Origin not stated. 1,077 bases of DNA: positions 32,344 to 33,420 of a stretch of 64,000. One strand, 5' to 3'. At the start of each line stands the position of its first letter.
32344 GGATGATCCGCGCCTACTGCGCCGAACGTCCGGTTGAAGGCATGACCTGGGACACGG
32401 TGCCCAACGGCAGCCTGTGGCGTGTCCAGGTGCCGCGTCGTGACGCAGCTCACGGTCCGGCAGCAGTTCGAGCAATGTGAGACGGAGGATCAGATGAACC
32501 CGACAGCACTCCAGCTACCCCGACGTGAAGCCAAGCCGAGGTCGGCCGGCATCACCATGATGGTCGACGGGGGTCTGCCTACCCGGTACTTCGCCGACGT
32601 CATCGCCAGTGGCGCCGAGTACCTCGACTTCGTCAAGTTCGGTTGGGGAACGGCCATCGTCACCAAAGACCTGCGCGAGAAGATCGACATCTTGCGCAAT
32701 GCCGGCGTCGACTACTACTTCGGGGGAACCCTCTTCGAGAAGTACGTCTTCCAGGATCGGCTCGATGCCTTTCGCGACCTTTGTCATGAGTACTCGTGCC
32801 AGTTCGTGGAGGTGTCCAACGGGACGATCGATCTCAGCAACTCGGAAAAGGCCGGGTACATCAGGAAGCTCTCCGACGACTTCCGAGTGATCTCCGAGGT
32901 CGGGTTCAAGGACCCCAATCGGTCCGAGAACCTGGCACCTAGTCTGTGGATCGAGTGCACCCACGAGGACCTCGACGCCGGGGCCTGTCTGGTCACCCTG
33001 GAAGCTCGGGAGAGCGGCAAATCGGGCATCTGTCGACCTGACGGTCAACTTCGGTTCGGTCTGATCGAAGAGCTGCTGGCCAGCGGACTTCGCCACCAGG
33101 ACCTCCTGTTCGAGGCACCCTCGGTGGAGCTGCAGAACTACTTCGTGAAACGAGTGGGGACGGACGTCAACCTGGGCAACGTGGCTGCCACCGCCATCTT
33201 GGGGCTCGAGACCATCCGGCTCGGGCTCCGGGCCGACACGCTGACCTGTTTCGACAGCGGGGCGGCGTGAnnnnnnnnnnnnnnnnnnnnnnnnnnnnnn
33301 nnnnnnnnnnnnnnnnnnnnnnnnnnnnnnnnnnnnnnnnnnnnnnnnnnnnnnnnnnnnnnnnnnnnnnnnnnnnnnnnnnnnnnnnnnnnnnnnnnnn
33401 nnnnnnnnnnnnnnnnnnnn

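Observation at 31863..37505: Candidate undescribed pathway: histidine phosphatase, ComA (phosphosulfolactate synthase), VOC, adenylating ligase and AT3 membrane acyltransferase operon, facing a secreted SGNH hydrolase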

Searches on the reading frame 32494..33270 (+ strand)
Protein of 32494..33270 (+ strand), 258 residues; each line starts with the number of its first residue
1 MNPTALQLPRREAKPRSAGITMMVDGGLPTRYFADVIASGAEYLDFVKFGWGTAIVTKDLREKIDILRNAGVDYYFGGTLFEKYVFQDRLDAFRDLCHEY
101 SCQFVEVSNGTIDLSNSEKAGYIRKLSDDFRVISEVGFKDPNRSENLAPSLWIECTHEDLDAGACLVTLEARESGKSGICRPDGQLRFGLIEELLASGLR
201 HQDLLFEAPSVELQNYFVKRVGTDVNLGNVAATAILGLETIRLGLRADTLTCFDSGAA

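Call 3: search_protein_families(library=pfam, proteins=[window:32494-33270:+], max_evalue=0.01)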
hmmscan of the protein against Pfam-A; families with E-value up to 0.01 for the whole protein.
window:32494-33270:+ (258 aa): 1 family
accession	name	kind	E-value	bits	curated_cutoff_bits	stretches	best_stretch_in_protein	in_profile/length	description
PF02679.21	ComA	-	6.3e-79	265.3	25.2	1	10-248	2-243/243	(2R)-phospho-3-sulfolactate synthase (ComA)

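Call 4: search_protein_families(library=ncbifam, proteins=[window:32494-33270:+], max_evalue=0.01)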
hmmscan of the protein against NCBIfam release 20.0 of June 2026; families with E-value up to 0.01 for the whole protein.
window:32494-33270:+ (258 aa): 1 family
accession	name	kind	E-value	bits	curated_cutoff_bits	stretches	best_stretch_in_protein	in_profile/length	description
TIGR03849.2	arch_ComA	equivalog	2.5e-64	217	280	1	14-250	2-240/241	phosphosulfolactate synthase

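Call 5: find_homologous_proteins(query=window:32494-33270:+, max_evalue=1e-10)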
Query window:32494-33270:+ (258 aa): 5772 proteins with E <= 1e-10 among 6826 candidates; the best 120 are listed.
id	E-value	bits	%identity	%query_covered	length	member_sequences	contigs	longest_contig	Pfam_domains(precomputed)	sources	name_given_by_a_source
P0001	7.0e-157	538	92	100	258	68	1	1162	PF02679.22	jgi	jgi:phosphosulfolactate synthase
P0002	5.2e-153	526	90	100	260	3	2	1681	PF02679.22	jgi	jgi:phosphosulfolactate synthase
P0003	1.5e-152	524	90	100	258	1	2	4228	PF02679.22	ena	-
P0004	4.0e-152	523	90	100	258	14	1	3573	PF02679.22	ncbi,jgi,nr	ncbi:MAG TPA: phosphosulfolactate synthase [Acidimicrobiales bacterium]|jgi:phosphosulfolactate synt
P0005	1.0e-151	522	90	100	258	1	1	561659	PF02679.22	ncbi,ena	-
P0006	4.3e-138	477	82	100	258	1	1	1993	PF02679.22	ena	-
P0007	1.1e-136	472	81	100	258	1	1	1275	PF02679.22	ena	-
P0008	5.3e-136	470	80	100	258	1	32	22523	PF02679.22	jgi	jgi:phosphosulfolactate synthase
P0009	1.0e-135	469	79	100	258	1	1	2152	PF02679.22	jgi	jgi:phosphosulfolactate synthase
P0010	1.9e-135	468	80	100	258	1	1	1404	PF02679.22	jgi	jgi:phosphosulfolactate synthase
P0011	1.9e-135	468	80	100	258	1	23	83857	PF02679.22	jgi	jgi:phosphosulfolactate synthase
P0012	2.6e-135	468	80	100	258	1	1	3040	PF02679.22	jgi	jgi:phosphosulfolactate synthase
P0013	2.7e-135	468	80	100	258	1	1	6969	PF02679.22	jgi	jgi:phosphosulfolactate synthase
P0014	3.7e-135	467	81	98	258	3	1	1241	PF02679.22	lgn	-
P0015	3.8e-135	467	80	100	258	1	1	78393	PF02679.22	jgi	jgi:phosphosulfolactate synthase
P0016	4.3e-135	467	80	99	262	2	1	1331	PF02679.22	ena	-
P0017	5.0e-135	467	80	100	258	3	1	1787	PF02679.22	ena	-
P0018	5.1e-135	467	78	100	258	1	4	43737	PF02679.22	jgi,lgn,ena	jgi:phosphosulfolactate synthase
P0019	7.4e-135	466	80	100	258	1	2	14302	PF02679.22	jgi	jgi:phosphosulfolactate synthase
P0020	1.4e-134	465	80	100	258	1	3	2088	PF02679.22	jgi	jgi:phosphosulfolactate synthase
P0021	2.5e-134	465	79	100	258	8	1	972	PF02679.22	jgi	jgi:phosphosulfolactate synthase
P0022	2.6e-134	465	79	100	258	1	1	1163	PF02679.22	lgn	-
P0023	2.7e-134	464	80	100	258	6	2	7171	PF02679.22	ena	-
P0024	3.5e-134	464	79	100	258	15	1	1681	PF02679.22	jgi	jgi:phosphosulfolactate synthase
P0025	9.0e-134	463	79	100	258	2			PF02679.22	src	-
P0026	9.3e-134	463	79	100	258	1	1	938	PF02679.22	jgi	jgi:phosphosulfolactate synthase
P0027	1.3e-133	462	78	100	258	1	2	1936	PF02679.22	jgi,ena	-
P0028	1.6e-133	462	79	100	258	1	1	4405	PF02679.22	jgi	-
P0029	1.8e-133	462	79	100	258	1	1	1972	PF02679.22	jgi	jgi:phosphosulfolactate synthase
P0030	1.9e-133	462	79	100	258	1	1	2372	PF02679.22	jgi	jgi:phosphosulfolactate synthase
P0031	2.2e-133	462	78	100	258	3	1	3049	PF02679.22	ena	-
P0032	2.8e-133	461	78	100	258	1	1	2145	PF02679.22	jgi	jgi:phosphosulfolactate synthase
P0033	3.3e-133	461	79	100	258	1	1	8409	PF02679.22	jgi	jgi:phosphosulfolactate synthase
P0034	4.1e-133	461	79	100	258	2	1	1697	PF02679.22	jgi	jgi:phosphosulfolactate synthase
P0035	4.1e-133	461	79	100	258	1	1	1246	PF02679.22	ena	-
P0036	4.6e-133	460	78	100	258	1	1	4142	PF02679.22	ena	-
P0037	4.6e-133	460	77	100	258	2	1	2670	PF02679.22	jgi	jgi:phosphosulfolactate synthase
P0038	5.4e-133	460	78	100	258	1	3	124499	PF02679.22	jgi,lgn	jgi:phosphosulfolactate synthase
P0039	9.9e-133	459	80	100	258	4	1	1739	PF02679.22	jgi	jgi:phosphosulfolactate synthase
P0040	1.6e-132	459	78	100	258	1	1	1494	PF02679.22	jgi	jgi:phosphosulfolactate synthase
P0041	1.8e-132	459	79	100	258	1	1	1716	PF02679.22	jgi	jgi:phosphosulfolactate synthase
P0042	1.9e-132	458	78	100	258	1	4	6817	PF02679.22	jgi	jgi:phosphosulfolactate synthase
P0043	3.0e-132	458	79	100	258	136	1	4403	PF02679.22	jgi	jgi:phosphosulfolactate synthase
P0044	3.1e-132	458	78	100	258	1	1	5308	PF02679.22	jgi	jgi:phosphosulfolactate synthase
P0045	3.2e-132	458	78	100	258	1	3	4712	PF02679.22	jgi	jgi:phosphosulfolactate synthase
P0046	4.4e-132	457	79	100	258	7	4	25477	PF02679.22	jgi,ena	jgi:phosphosulfolactate synthase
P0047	6.1e-132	457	78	98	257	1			PF02679.22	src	-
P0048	6.8e-132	457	78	100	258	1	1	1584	PF02679.22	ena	-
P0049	6.8e-132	457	79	100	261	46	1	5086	PF02679.22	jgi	jgi:phosphosulfolactate synthase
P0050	8.6e-132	456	78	100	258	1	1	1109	PF02679.22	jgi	jgi:phosphosulfolactate synthase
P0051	9.1e-132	456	78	100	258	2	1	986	PF02679.22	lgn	-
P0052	2.1e-131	455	78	100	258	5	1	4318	PF02679.22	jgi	jgi:phosphosulfolactate synthase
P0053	2.7e-131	455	79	100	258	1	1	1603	PF02679.22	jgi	-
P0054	5.4e-131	454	78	99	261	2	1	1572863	PF02679.22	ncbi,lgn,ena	-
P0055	8.1e-131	453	77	100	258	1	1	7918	PF02679.22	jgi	jgi:phosphosulfolactate synthase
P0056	9.3e-131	453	78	99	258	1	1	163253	PF02679.22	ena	-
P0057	1.5e-130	452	78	100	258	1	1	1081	PF02679.22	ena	-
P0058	1.7e-130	452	77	100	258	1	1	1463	PF02679.22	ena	-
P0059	3.2e-130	451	76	100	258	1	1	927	PF02679.22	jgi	jgi:phosphosulfolactate synthase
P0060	3.7e-130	451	78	100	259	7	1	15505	PF02679.22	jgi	jgi:phosphosulfolactate synthase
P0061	5.5e-130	450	79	100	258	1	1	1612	PF02679.22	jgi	jgi:phosphosulfolactate synthase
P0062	4.1e-129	448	78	100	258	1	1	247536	PF02679.22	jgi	jgi:phosphosulfolactate synthase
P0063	5.6e-129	447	78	100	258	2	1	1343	PF02679.22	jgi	jgi:phosphosulfolactate synthase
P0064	6.8e-129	447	76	100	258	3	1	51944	PF02679.22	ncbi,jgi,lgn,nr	ncbi:MAG TPA: phosphosulfolactate synthase [Acidimicrobiales bacterium]|jgi:phosphosulfolactate synt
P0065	7.6e-129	447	78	100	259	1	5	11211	PF02679.22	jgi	jgi:phosphosulfolactate synthase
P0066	1.5e-128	446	78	100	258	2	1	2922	PF02679.22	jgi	jgi:phosphosulfolactate synthase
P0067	1.7e-128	445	77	100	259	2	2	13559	PF02679.22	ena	-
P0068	2.1e-128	445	78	98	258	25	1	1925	PF02679.22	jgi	jgi:phosphosulfolactate synthase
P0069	3.7e-128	444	77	100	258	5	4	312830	PF02679.22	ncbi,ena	ncbi:MAG: phosphosulfolactate synthase [Acidimicrobiales bacterium]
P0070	4.4e-128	444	78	100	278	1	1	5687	PF02679.22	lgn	-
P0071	1.1e-127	443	75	100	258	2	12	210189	PF02679.22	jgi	jgi:phosphosulfolactate synthase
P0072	1.3e-127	443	84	91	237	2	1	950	PF02679.22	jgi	jgi:phosphosulfolactate synthase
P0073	3.0e-127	441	77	100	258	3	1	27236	PF02679.22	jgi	jgi:phosphosulfolactate synthase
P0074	7.1e-127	440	77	100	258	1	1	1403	PF02679.22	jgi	jgi:phosphosulfolactate synthase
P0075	1.3e-126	439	76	100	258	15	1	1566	PF02679.22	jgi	-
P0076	1.6e-126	439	77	98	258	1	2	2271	PF02679.22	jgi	jgi:phosphosulfolactate synthase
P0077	1.7e-126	439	76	98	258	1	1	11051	PF02679.22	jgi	jgi:phosphosulfolactate synthase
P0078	2.5e-126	438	76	98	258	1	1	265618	PF02679.22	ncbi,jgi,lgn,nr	ncbi:MAG TPA: phosphosulfolactate synthase [Acidimicrobiales bacterium]|jgi:phosphosulfolactate synt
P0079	3.5e-126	438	78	100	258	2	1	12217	PF02679.22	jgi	jgi:phosphosulfolactate synthase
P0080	4.0e-126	438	76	100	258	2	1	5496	PF02679.22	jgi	jgi:phosphosulfolactate synthase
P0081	9.1e-126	437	81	92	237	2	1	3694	PF02679.22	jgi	jgi:phosphosulfolactate synthase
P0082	9.3e-126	437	75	100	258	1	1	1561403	PF02679.22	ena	-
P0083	1.4e-125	436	75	98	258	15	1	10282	PF02679.22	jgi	jgi:phosphosulfolactate synthase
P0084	2.0e-125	435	81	92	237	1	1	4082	PF02679.22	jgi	jgi:phosphosulfolactate synthase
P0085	2.3e-125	435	79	93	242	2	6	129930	PF02679.22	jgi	jgi:phosphosulfolactate synthase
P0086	4.0e-125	434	75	99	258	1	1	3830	PF02679.22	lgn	-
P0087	5.6e-125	434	74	100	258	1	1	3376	PF02679.22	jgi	jgi:phosphosulfolactate synthase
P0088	8.0e-125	433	73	100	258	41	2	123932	PF02679.22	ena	-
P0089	1.3e-124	433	76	99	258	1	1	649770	PF02679.22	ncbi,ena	-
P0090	1.9e-124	432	72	100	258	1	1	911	PF02679.22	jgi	jgi:phosphosulfolactate synthase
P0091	1.9e-124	432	72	100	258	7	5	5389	PF02679.22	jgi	jgi:phosphosulfolactate synthase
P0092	2.0e-124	432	74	100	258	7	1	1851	PF02679.22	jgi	jgi:phosphosulfolactate synthase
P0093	2.1e-124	432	73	100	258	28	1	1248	PF02679.22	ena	-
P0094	3.2e-124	431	74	100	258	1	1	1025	PF02679.22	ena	-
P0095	3.3e-124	431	80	92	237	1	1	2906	PF02679.22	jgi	jgi:phosphosulfolactate synthase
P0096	4.4e-124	431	79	92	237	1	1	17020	PF02679.22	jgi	jgi:phosphosulfolactate synthase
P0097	4.6e-124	431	72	100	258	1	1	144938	PF02679.22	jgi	jgi:phosphosulfolactate synthase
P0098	5.3e-124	431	74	100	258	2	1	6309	PF02679.22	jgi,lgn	jgi:phosphosulfolactate synthase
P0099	6.2e-124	431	80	92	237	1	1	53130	PF02679.22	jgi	jgi:phosphosulfolactate synthase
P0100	6.2e-124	431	80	92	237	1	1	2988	PF02679.22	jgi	jgi:phosphosulfolactate synthase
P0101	7.2e-124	430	74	100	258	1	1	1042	PF02679.22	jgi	-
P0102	9.7e-124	430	72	100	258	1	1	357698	PF02679.22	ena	-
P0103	1.0e-123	430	74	99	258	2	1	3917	PF02679.22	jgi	jgi:phosphosulfolactate synthase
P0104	1.1e-123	430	74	99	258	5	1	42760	PF02679.22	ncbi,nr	ncbi:MAG TPA: phosphosulfolactate synthase [Acidimicrobiales bacterium]|nr:phosphosulfolactate synth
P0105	1.8e-123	429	72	100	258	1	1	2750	PF02679.22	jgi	jgi:phosphosulfolactate synthase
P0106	3.7e-123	428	75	100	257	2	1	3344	PF02679.22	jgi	jgi:phosphosulfolactate synthase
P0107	4.2e-123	428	74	100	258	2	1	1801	PF02679.22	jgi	jgi:phosphosulfolactate synthase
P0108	6.8e-123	427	75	99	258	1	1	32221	PF02679.22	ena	-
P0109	7.2e-123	427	72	100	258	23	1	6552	PF02679.22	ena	-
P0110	8.8e-123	427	71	100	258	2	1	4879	PF02679.22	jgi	jgi:phosphosulfolactate synthase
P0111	9.6e-123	427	71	100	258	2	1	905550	PF02679.22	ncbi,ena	-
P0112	1.1e-122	426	74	99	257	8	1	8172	PF02679.22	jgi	-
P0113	1.2e-122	426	75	99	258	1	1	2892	PF02679.22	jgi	jgi:phosphosulfolactate synthase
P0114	1.3e-122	426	74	99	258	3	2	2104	PF02679.22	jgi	jgi:phosphosulfolactate synthase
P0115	1.6e-122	426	75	99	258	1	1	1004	PF02679.22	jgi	jgi:phosphosulfolactate synthase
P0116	1.6e-122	426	71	100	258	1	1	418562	PF02679.22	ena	-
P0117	1.8e-122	426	73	100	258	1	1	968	PF02679.22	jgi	jgi:phosphosulfolactate synthase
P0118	1.9e-122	426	72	100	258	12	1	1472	PF02679.22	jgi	-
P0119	2.1e-122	426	72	100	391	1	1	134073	PF02679.22,PF00300.28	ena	-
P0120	3.6e-122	425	72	100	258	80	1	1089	PF02679.22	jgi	-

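Call 7: find_encoding_contigs(protein=P0005, flank=10000, max_places=3)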
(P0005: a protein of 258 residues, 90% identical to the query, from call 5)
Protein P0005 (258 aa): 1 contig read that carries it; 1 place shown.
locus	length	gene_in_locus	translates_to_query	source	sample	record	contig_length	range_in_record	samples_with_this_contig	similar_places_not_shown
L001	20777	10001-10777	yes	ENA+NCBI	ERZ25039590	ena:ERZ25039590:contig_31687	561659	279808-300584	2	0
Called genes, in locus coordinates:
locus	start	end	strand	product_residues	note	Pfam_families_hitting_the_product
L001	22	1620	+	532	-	PF01039:Carboxyl_trans, PF03255:ACCA (weak)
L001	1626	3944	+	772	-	PF00289:Biotin_carb_N, PF02786:CPSase_L_D2, PF07478:Dala_Dala_lig_C, PF02785:Biotin_carb_C, PF21139:BT_MCC_alpha, PF00364:Biotin_lipoyl, PF25973:BSH_CzcB (faint)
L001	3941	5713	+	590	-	PF07287:AtuA, PF23544:AtuA_ferredoxin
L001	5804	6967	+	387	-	PF02771:Acyl-CoA_dh_N, PF02770:Acyl-CoA_dh_M, PF00441:Acyl-CoA_dh_1, PF08028:Acyl-CoA_dh_2 (weak)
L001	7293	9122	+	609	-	PF00009:GTP_EFTU, PF01926:MMR_HSR1 (weak), PF22042:EF-G_D2 (weak), PF03144:GTP_EFTU_D2, PF00679:EFG_C, PF21018:BipA_C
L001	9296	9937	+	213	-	PF00300:His_Phos_1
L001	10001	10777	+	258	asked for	PF02679:ComA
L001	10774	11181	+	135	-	PF00903:Glyoxalase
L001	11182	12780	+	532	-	PF00501:AMP-binding, PF13193:AMP-binding_C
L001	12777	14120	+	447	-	PF01757:Acyl_transf_3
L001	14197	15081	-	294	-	PF13472:Lipase_GDSL_2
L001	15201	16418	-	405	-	PF01041:DegT_DnrJ_EryC1, PF00155:Aminotran_1_2 (weak), PF01053:Cys_Met_Meta_PP (weak), PF01212:Beta_elim_lyase (weak)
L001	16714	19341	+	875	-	PF00580:UvrD-helicase, PF01443:Viral_helicase1 (faint), PF13245:AAA_19, PF13604:AAA_30 (weak), PF13361:UvrD_C, PF13538:UvrD_C_2, PF00570:HRDC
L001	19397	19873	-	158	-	PF01047:MarR (weak), PF12802:MarR_2 (weak), PF13404:HTH_AsnC-type, PF13412:HTH_24, PF01037:AsnC_trans_reg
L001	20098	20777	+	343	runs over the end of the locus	PF02812:ELFV_dehydrog_N, PF00208:ELFV_dehydrog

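Call 8: find_encoding_contigs(protein=P0054, flank=10000, max_places=3)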
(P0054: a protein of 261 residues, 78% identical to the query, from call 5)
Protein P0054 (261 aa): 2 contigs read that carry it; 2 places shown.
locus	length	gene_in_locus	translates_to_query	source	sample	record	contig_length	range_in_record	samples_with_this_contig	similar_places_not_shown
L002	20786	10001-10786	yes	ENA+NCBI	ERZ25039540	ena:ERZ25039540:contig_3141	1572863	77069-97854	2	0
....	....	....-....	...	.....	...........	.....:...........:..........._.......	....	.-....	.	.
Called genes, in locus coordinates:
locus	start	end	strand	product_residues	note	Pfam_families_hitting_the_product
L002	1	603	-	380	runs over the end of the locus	PF00201:UDPGT, PF04101:Glyco_tran_28_C (weak), PF06722:EryCIII-like_C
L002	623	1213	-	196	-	PF00440:TetR_N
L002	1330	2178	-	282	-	PF01061:ABC2_membrane, PF12698:ABC2_membrane_3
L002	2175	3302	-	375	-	PF00005:ABC_tran, PF13304:AAA_21 (weak)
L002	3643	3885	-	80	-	-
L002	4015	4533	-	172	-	PF01625:PMSR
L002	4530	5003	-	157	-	PF01641:SelR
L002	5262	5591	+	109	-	PF12840:HTH_20, PF25213:HVO_A0261_N (weak), PF01022:HTH_5, PF08279:HTH_11 (weak), PF12802:MarR_2, PF13412:HTH_24 (weak), PF09339:HTH_IclR (weak), PF01978:TrmB (weak), +1 more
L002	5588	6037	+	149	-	PF08327:AHSA1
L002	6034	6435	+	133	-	PF21619:DUF6855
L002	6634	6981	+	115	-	PF03795:YCII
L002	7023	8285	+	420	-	PF04542:Sigma70_r2, PF08281:Sigma70_r4_2 (weak), PF20239:DUF6596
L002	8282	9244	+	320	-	PF00389:2-Hacid_dh (weak), PF02826:2-Hacid_dh_C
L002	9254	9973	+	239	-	PF00300:His_Phos_1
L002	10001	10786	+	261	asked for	PF02679:ComA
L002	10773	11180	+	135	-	PF00903:Glyoxalase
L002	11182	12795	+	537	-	PF00501:AMP-binding, PF13193:AMP-binding_C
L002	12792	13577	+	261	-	PF01757:Acyl_transf_3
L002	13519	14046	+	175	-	-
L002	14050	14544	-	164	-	PF13472:Lipase_GDSL_2 (faint)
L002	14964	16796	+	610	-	PF00005:ABC_tran, PF02463:SMC_N (faint), PF13476:AAA_23 (faint), PF13304:AAA_21 (faint), PF12848:ABC_tran_Xtn, PF00005:ABC_tran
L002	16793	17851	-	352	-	PF00487:FA_desaturase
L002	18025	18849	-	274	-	PF05742:TANGO2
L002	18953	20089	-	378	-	PF00487:FA_desaturase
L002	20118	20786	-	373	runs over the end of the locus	PF00970:FAD_binding_6, PF00175:NAD_binding_1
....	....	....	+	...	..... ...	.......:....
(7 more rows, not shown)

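Call 9: find_encoding_contigs(protein=P0119, flank=10000, max_places=3)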
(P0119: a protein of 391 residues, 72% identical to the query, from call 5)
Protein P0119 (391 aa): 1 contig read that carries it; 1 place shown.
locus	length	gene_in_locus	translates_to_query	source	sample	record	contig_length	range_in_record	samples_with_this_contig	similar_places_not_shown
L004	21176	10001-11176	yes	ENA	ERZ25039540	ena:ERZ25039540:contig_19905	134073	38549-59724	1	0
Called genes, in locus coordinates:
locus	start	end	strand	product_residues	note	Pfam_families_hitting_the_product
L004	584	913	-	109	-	-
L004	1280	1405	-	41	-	-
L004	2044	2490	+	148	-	PF09851:SHOCT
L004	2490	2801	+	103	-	-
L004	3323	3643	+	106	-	-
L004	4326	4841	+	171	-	PF00534:Glycos_transf_1, PF13524:Glyco_trans_1_2, PF13692:Glyco_trans_1_4, PF20706:GT4-conflict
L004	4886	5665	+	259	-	PF10604:Polyketide_cyc2, PF03364:Polyketide_cyc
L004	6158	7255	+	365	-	-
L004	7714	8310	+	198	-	PF00155:Aminotran_1_2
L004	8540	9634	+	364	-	PF01757:Acyl_transf_3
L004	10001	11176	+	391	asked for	PF00300:His_Phos_1, PF02679:ComA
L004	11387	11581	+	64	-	-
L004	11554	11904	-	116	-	-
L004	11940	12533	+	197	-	PF00501:AMP-binding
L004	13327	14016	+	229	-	PF01757:Acyl_transf_3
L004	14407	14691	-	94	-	-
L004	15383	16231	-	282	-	PF24684:Vgb_lyase (faint), PF08450:SGL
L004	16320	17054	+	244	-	PF01553:Acyltransferase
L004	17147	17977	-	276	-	-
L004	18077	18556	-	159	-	PF02547:Queuosine_synth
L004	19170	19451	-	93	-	-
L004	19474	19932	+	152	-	-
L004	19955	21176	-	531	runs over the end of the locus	PF00370:FGGY_N, PF02782:FGGY_C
